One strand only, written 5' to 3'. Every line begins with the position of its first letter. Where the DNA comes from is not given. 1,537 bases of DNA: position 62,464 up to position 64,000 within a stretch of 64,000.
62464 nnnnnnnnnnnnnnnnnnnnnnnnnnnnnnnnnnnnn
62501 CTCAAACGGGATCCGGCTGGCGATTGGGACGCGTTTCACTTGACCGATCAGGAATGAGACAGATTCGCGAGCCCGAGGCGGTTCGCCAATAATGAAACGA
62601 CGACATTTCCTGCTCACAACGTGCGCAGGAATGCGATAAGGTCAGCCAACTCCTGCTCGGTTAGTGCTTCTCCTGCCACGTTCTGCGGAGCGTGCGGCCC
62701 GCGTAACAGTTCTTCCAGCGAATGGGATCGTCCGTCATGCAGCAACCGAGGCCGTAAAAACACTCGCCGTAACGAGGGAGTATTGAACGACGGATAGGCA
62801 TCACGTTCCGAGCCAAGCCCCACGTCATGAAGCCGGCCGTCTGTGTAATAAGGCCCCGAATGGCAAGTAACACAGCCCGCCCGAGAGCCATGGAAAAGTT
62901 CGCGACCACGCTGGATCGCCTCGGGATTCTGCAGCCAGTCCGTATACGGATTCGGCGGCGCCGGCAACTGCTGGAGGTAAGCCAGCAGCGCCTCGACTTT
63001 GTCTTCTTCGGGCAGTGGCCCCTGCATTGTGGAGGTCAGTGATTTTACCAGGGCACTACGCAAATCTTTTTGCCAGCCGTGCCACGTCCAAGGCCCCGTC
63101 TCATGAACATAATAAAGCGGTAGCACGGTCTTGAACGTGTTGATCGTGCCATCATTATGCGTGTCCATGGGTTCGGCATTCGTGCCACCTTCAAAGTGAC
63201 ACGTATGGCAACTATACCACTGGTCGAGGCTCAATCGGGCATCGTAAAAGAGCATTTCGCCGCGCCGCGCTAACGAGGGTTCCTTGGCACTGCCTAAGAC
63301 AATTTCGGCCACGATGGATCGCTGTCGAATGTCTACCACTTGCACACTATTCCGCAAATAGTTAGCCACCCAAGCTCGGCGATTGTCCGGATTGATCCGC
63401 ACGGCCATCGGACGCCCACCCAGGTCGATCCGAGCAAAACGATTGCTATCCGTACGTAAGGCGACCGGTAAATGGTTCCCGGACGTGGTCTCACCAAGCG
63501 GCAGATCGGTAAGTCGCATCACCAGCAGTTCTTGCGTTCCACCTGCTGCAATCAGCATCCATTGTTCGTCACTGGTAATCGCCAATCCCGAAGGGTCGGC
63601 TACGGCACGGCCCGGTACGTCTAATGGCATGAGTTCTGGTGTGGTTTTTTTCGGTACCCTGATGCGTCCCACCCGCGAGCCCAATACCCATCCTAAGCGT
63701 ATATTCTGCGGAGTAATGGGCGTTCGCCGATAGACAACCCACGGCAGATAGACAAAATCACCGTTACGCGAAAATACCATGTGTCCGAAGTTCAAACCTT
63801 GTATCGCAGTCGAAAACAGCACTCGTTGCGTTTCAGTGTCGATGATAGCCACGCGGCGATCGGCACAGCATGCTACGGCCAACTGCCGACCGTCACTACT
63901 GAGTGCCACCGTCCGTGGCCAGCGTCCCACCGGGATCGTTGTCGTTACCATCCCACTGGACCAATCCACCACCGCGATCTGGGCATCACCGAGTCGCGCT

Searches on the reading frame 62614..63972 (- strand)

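Call 9: search_protein_families(library=pfam, proteins=[window:62614-63972:-])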
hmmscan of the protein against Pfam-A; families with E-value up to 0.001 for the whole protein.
window:62614-63972:- (452 aa): 3 families
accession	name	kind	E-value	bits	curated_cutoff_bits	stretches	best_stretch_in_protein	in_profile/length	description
PF03150.19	CCP_MauG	-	7.4e-16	59.6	25.6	2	238-321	7-90/149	Di-haem cytochrome c peroxidase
PF00034.26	Cytochrom_C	-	8.1e-06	27.5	21.3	0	354-452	2-89/90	Cytochrome c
PF10282.15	Lactonase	-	1.8e-05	24.6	21.7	0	13-49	286-323/344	Lactonase, 7-bladed beta-propeller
